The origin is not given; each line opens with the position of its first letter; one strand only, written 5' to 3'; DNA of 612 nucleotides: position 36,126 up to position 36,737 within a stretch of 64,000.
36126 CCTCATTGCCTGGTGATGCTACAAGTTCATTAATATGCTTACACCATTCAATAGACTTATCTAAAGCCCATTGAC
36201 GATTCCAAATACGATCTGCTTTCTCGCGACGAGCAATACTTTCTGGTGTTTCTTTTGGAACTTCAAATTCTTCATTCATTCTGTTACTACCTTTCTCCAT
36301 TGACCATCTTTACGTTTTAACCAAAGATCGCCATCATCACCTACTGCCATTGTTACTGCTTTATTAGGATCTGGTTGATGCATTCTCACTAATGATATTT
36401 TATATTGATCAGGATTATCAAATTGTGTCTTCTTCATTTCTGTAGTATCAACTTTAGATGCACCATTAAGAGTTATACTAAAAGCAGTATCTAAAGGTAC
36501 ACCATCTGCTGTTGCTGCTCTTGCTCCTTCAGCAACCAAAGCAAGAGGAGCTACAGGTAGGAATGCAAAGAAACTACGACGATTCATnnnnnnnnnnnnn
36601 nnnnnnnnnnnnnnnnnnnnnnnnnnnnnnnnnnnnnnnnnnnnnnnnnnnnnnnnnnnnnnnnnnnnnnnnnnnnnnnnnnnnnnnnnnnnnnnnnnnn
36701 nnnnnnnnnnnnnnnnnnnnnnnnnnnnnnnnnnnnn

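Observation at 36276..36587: Phage-encoded small protein with a twin-arginine (Tat) export signal in a locally GC-richer patch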

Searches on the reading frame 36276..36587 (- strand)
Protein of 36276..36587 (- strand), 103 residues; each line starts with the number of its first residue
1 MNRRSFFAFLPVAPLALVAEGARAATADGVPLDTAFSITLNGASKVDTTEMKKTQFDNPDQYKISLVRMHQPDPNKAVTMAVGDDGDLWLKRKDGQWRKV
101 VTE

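Call 4: search_protein_families(library=pfam, proteins=[window:36276-36587:-], max_evalue=0.1)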
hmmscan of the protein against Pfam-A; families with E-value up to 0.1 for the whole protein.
window:36276-36587:- (103 aa): 0 families

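Call 5: search_protein_families(library=phrogs, proteins=[window:36276-36587:-], max_evalue=0.1)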
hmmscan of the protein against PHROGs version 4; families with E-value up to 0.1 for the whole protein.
window:36276-36587:- (103 aa): 1 family
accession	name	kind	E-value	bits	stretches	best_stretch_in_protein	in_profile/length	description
phrog_33417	-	unknown function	0.055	14.4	1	16-101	19-99/161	-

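Call 6: search_dna_similar(collection=phages, mode=protein, query=window:36279-36587:-, max_evalue=0.01, max_rows=40)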
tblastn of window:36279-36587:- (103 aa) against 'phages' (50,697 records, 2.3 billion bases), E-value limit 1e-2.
No match.

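Call 9: find_homologous_proteins(query=window:36279-36587:-, max_evalue=0.01)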
Query window:36279-36587:- (103 aa): 51 proteins with E <= 0.01 among 64 candidates.
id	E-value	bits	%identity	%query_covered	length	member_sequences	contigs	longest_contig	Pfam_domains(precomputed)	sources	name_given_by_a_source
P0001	4.9e-62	224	100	100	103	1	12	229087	-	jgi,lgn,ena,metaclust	metaclust:\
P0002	4.7e-47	176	80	100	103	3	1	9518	-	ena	-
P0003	3.3e-43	164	76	100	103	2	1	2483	-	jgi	-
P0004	3.4e-31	125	64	100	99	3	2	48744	-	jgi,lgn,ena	jgi:hypothetical protein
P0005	9.1e-31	124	63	100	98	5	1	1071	-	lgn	-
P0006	1.8e-28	116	61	100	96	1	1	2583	-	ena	-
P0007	1.9e-28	116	58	100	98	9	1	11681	-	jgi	jgi:hypothetical protein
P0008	2.4e-28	116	64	100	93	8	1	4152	-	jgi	-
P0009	3.1e-27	113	56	100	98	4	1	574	-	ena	-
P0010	9.2e-27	111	58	100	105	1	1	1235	-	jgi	jgi:hypothetical protein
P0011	1.3e-26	111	57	100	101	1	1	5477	-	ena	-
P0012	6.4e-26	108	57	100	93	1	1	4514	-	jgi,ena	-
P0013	9.0e-26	108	55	100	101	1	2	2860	-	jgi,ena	-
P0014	1.4e-25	107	56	100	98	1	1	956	-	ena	-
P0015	4.8e-25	105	55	100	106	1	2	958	-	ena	-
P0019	3.1e-24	103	57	100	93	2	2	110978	-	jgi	jgi:hypothetical protein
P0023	8.0e-22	95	53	100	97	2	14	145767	-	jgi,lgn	-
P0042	1.7e-14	72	43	100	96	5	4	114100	-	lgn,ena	-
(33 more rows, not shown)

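Call 11: find_encoding_contigs(protein=P0001, flank=6000, max_places=4)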
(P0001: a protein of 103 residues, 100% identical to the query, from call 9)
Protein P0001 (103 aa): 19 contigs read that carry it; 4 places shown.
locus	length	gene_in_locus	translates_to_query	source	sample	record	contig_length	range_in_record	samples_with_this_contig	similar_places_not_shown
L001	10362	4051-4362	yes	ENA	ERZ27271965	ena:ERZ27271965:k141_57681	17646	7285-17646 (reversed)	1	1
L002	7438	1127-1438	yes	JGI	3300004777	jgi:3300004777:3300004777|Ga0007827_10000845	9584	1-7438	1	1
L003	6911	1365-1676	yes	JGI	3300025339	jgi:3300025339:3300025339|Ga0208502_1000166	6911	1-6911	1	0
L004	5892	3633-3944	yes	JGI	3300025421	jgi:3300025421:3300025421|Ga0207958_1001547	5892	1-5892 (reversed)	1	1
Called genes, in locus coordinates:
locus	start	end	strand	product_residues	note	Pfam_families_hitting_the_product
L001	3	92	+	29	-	?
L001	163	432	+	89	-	-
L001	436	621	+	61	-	-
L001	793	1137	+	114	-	-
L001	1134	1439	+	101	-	-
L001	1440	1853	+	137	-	-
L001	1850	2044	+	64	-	-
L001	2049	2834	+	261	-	PF01073:3Beta_HSD (faint), PF01370:Epimerase, PF07993:NAD_binding_4 (faint), PF02719:Polysacc_synt_2, PF16363:GDP_Man_Dehyd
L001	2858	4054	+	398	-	PF01145:Band_7 (weak)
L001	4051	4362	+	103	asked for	-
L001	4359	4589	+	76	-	-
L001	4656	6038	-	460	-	PF07068:Gp23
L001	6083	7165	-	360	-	PF25623:T4_CASP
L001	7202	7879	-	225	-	PF03420:Peptidase_S77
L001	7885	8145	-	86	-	-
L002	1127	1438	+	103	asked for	-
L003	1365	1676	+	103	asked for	-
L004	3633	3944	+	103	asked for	-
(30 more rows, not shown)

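Call 12: find_encoding_contigs(protein=P0042, flank=6000, max_places=3)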
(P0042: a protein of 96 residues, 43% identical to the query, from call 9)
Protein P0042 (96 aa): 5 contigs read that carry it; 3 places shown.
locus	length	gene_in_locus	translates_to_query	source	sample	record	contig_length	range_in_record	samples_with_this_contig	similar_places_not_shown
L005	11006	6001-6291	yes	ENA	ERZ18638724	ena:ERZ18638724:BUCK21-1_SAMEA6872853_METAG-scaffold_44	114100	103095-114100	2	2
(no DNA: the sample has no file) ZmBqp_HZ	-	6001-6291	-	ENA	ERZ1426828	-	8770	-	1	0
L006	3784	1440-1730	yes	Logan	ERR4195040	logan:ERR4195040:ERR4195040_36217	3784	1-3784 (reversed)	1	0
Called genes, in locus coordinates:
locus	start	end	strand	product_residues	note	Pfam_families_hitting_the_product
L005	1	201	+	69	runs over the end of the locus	-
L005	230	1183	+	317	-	PF06067:DUF932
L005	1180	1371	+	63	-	-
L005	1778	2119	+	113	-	-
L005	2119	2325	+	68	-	-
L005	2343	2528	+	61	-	-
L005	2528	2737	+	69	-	-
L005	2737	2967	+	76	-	-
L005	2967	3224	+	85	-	-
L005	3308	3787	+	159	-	-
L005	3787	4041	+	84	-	-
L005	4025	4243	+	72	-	-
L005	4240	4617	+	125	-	-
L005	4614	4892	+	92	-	-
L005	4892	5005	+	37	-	-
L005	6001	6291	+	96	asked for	-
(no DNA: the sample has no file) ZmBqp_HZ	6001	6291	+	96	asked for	-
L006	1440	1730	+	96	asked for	-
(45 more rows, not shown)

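Call 15: find_encoding_contigs(protein=P0023, flank=6000, max_places=2)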
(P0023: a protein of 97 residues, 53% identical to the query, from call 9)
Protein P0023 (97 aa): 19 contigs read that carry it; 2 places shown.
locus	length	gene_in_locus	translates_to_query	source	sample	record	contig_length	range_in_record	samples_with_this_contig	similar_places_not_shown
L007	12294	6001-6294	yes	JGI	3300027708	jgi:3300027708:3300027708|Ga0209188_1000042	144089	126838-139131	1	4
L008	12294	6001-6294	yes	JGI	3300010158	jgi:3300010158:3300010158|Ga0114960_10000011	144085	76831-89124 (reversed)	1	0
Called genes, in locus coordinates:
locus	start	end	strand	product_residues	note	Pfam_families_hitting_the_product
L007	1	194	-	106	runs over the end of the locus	-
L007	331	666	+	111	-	-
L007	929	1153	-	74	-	-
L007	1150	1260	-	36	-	-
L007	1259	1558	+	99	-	-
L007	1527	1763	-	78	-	-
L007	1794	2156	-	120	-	-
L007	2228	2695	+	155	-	-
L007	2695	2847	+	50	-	-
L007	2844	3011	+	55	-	-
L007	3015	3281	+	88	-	-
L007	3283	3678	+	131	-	-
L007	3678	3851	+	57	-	-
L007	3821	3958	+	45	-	-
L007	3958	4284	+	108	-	-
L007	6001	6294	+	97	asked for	-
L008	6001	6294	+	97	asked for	-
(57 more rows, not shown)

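Call 16: find_encoding_contigs(protein=P0019, flank=6000, max_places=2)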
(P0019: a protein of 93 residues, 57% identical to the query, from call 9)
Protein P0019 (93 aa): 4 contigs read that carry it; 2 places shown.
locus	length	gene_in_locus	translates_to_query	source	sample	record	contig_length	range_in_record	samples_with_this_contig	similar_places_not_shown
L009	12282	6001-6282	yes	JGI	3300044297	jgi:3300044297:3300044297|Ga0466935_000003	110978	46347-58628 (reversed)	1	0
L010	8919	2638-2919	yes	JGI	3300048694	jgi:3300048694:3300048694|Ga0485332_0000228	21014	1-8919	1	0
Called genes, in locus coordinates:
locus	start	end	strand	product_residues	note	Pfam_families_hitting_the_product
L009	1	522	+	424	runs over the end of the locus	PF03104:DNA_pol_B_exo1, PF00136:DNA_pol_B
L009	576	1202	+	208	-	-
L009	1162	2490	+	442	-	PF00136:DNA_pol_B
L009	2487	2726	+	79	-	-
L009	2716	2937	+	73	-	-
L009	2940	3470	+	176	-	PF13640:2OG-FeII_Oxy_3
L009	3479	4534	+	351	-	PF00154:RecA_N, PF21134:T4_UVSX_C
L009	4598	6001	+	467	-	PF13481:AAA_25 (weak), PF03796:DnaB_C, PF06745:ATPase (weak)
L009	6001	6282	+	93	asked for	-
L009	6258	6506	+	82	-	-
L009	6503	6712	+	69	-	-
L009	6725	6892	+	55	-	-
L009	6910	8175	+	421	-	-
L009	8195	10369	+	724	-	PF19782:DUF6267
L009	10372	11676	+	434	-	-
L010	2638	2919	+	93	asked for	-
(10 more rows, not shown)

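Call 19: search_protein_families(library=ncbifam, alignment_id=A1, max_evalue=10)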
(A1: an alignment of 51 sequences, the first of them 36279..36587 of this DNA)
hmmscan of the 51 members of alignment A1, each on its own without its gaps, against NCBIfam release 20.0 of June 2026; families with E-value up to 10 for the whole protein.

A. member 1, window:36279-36587:- (103 aa): 0 families

B. families by the number of members that match (of 51 scanned): 5 families
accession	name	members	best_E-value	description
NF006837.0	PRK09357.1-2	1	0.028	dihydroorotase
NF005887.0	PRK07849.1-2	1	0.06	aminodeoxychorismate lyase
NF011804.0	PRK15273.1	1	0.071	fimbrial biogenesis outer membrane usher protein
NF007425.0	PRK09968.1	1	0.1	protein-serine/threonine phosphatase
TIGR04373.1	egtB_X_signatur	1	0.14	EgtB-related enzyme signature domain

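Call 20: search_protein_families(library=pfam, alignment_id=A1, max_evalue=10)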
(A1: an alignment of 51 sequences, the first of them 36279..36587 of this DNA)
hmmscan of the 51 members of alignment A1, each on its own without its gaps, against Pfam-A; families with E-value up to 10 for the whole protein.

A. member 1, window:36279-36587:- (103 aa): 0 families

B. families by the number of members that match (of 51 scanned): 10 families
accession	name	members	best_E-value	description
PF01701.23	PSI_PsaJ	5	0.079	Photosystem I reaction centre subunit IX / PsaJ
PF01453.30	B_lectin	3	0.0019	D-mannose binding lectin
PF13953.12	PapC_C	3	0.0061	PapC C-terminal domain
PF09255.16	Antig_Caf1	1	0.056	Caf1 Capsule antigen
PF24107.1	DUF7382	1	0.057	Domain of unknown function (DUF7382)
PF13624.11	SurA_N_3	1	0.067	SurA-like N-terminal domain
PF21684.2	PipB2_N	1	0.11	Secreted effector protein PipB2, N-terminal domain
PF10030.15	DUF2272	1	0.15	Uncharacterized protein conserved in bacteria (DUF2272)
PF02731.20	SKIP_SNW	1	0.25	SKIP/SNW domain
PF23306.1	VPS8_N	1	0.33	VPS8-like, N-terminal beta propeller repeats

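Call 26: find_related_loci(query=A1, collection=viral_contigs, flank=4000)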
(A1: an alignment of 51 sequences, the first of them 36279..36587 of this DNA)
Query A1 (103 aa) in viral_contigs; peptide patterns used: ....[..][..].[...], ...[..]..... (x = any residue, [..] = any of these).
165 stretches matched a pattern; 58 encode a relative of the query (tblastn E <= 1e-3); 58 distinct loci.
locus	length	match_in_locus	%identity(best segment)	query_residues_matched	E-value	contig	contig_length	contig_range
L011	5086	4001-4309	77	1-103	6e-51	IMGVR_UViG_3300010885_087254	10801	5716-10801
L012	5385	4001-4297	64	1-103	5e-38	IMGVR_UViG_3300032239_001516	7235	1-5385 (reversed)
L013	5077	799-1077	64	1-103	2e-36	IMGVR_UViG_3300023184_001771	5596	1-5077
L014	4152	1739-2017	64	1-103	4e-35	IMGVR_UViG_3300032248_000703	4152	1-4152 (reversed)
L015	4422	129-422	58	1-103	1e-34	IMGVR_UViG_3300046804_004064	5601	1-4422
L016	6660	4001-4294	58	1-103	9e-35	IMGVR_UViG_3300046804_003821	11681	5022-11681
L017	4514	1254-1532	57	1-103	2e-33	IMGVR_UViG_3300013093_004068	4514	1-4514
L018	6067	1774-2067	57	1-103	2e-33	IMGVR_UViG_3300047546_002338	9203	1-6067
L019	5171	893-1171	61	6-103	2e-33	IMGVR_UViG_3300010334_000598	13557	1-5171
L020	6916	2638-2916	57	1-103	6e-33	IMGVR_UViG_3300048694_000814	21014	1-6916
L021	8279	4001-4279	52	1-103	3e-30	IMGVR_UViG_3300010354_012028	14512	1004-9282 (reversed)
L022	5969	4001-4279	52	1-103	4e-30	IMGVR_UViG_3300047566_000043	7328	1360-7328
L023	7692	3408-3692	52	1-103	1e-28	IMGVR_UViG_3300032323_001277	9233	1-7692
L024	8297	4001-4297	49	1-103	3e-28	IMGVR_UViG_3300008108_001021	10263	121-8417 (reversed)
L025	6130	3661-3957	48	1-103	8e-28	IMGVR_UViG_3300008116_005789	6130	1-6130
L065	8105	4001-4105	83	69-103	9e-15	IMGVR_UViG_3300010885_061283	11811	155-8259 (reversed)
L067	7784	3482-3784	29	1-103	5e-5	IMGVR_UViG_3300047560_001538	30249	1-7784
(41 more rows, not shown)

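Call 31: predict_structure(alignment_id=A1)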
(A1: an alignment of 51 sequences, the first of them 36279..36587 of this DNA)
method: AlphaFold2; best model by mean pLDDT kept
length: 103 residues; sequences in the alignment: 51
mean_pLDDT: 71.1   pTM: 0.49
mean pLDDT of the five models: 71.1, 70.4, 70.3, 69.9, 69.5
residues with pLDDT >= 90: 21; 70-90: 30; 50-70: 50; < 50: 2
segments of 3 or more residues with pLDDT < 50: none
pLDDT, mean of each block of 10 residues (from residue 1): 55 54 63 89 71 53 56 87 92 89 76
secondary structure, 60 per line:
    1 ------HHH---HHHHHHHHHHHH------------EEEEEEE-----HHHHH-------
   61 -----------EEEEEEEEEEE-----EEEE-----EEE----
elements in order: H13-24 E37-43 H49-53 E72-82 E88-91 E97-99

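Call 33: search_protein_representatives(alignment_id=A1)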
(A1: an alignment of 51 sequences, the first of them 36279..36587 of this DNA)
Query: 51 sequences, 100 profile positions. Proteins with E-value up to 0.001 (for the whole library): 451; up to 1e-10: 38; up to 1e-30: 2. The best 150 are listed.
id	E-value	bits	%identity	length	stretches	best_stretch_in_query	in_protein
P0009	4.9e-36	139.4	-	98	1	1-100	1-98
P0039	1.3e-33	131.6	-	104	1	1-100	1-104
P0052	4.0e-28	114.0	-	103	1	1-100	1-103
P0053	7.5e-27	109.9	-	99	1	1-100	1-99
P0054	3.7e-26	107.7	-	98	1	2-100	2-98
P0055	1.1e-24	103.0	-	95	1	1-100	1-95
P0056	5.9e-24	100.6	-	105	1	1-100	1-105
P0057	6.3e-23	97.3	-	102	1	1-100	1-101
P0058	1.2e-22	96.4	-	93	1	1-100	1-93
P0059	1.6e-22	96.0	-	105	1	1-100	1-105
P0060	6.2e-21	90.9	-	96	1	1-100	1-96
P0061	4.5e-19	84.9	-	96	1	1-100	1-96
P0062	6.7e-19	84.4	-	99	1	1-100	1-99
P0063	1.1e-18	83.7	-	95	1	1-100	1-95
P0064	1.9e-18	82.9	-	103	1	1-100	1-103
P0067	3.3e-17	79.0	-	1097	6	2-31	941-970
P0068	3.9e-17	78.7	-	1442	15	21-82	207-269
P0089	2.7e-10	56.8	-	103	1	1-100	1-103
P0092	5.8e-10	55.7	-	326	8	69-93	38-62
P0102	5.4e-09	52.6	-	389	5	68-99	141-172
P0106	7.9e-09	52.1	-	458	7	74-93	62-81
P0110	1.4e-08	51.3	-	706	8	73-88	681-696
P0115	2.8e-08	50.3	-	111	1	2-100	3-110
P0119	4.2e-08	49.7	-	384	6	51-87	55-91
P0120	4.4e-08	49.7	-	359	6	72-93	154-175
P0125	6.6e-08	49.1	-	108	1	60-100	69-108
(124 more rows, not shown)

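Call 34: search_protein_families(library=pfam, proteins=[P0092, P0106, P0110, P0068, P0067, P0102, P0119, P0120], max_evalue=0.001)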
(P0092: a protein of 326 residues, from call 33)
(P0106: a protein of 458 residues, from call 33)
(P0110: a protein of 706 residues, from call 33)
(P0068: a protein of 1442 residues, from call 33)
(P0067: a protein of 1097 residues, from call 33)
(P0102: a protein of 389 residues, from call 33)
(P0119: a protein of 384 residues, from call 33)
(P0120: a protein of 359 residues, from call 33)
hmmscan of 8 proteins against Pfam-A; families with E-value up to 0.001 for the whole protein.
P0092 (326 aa): 2 families
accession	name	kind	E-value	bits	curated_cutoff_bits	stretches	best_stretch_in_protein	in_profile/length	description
PF14824.11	Sirohm_synth_M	-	5.5e-11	42.2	25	0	310-320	4-14/28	Sirohaem biosynthesis protein central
PF23429.1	DUF7116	-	0.00028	21.2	27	0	259-272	55-68/99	Family of unknown function (DUF7116)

P0106 (458 aa): 4 families
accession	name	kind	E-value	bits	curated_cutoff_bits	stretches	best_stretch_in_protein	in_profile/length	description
PF24684.1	Vgb_lyase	-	5.4e-76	255.6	50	2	5-161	45-240/290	Virginiamycin B lyase family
PF07494.17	Reg_prop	-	6.6e-11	41.5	20.4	0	293-309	4-20/24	Two component regulator propeller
PF21959.2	DUF6923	-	0.0001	22.6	27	0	42-164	69-195/234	Repeat of unknown function (DUF6923)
PF08450.18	SGL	-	0.0008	19.5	26.3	0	61-100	185-225/246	SMP-30/Gluconolactonase/LRE-like region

P0110 (706 aa): 6 families
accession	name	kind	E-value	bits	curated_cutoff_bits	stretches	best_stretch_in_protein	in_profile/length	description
PF24684.1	Vgb_lyase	-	1.5e-107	359.1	50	2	532-700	73-243/290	Virginiamycin B lyase family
PF07494.17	Reg_prop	-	2.5e-16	58.1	20.4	0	638-655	3-20/24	Two component regulator propeller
PF01551.29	Peptidase_M23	-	4.2e-11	43.3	28.7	1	199-297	15-88/96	Peptidase family M23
PF08450.18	SGL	-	4e-10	40.2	26.3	1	470-655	49-242/246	SMP-30/Gluconolactonase/LRE-like region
PF05787.19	PhoX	-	0.00041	20.1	24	0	373-404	431-465/515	Alkaline phosphatase PhoX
PF25021.1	TEN_NHL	-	0.00093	18.7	27.1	0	641-674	32-65/357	Teneurin NHL domain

P0068 (1442 aa): 4 families
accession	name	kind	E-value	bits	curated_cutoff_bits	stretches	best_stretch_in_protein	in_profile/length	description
PF16383.10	DUF4992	-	3.7e-31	108.7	29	0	148-224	66-144/183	Domain of unknown function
PF03736.22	EPTP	-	5.8e-10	39.5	21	0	178-185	34-41/42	EPTP domain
PF12570.13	DUF3750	-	2.1e-09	38.6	25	0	617-671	10-64/128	Protein of unknown function (DUF3750)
PF06926.16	Rep_Org_C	-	5.7e-06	27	27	0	1261-1284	68-91/95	Putative replisome organiser protein C-terminus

P0067 (1097 aa): 0 families

P0102 (389 aa): 6 families
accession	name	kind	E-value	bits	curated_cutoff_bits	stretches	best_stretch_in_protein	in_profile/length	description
PF24684.1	Vgb_lyase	-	6.9e-76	255.3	50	2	12-224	12-219/290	Virginiamycin B lyase family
PF07494.17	Reg_prop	-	1.6e-09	37.3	20.4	0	263-285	4-23/24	Two component regulator propeller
PF23500.1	DUF7133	-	2.2e-08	34.2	27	0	91-116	319-345/385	Domain of unknown function (DUF7133)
PF08450.18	SGL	-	3.6e-06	27.2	26.3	0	67-199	10-141/246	SMP-30/Gluconolactonase/LRE-like region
PF25021.1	TEN_NHL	-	4.2e-05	23.1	27.1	0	141-177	138-173/357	Teneurin NHL domain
PF20067.5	SSL_N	-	7.3e-05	23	18.9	0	149-162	25-38/46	Strictosidine synthase-like, N-terminal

P0119 (384 aa): 7 families
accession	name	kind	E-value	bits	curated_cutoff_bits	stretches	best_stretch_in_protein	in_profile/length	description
PF24684.1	Vgb_lyase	-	4e-62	210.1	50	2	60-272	40-240/290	Virginiamycin B lyase family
PF07494.17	Reg_prop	-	1.1e-11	43.9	20.4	0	352-365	8-21/24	Two component regulator propeller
PF23500.1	DUF7133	-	5.4e-06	26.4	27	0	350-369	330-348/385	Domain of unknown function (DUF7133)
PF08450.18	SGL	-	1.7e-05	25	26.3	0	264-372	2-109/246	SMP-30/Gluconolactonase/LRE-like region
PF16819.11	DUF5074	-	9.8e-05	22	27.2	0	350-383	183-215/353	Domain of unknown function (DUF5074)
PF20067.5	SSL_N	-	0.00035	20.8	18.9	0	348-367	20-39/46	Strictosidine synthase-like, N-terminal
PF22701.2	Mala_s_1-like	-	0.00097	19.4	27.5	0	310-373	89-151/195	Mal s 1 allergenic protein-like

P0120 (359 aa): 8 families
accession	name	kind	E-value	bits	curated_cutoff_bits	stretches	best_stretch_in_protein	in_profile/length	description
PF24684.1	Vgb_lyase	-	6.8e-96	320.9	50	2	155-356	56-250/290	Virginiamycin B lyase family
PF07494.17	Reg_prop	-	1.5e-15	55.7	20.4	0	154-171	5-22/24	Two component regulator propeller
PF08450.18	SGL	-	5.5e-15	56.1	26.3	1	125-321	11-218/246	SMP-30/Gluconolactonase/LRE-like region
PF16819.11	DUF5074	-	3e-10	40.1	27.2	0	145-230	173-267/353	Domain of unknown function (DUF5074)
PF01436.27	NHL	-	9.2e-09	35.4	20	0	74-88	2-16/28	NHL repeat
PF21959.2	DUF6923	-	2.9e-05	24.4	27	0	57-199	71-214/234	Repeat of unknown function (DUF6923)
PF25021.1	TEN_NHL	-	4.1e-05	23.2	27.1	0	53-108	9-63/357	Teneurin NHL domain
PF14220.11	DUF4329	-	8.1e-05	23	28.6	0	118-138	91-111/116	Domain of unknown function (DUF4329)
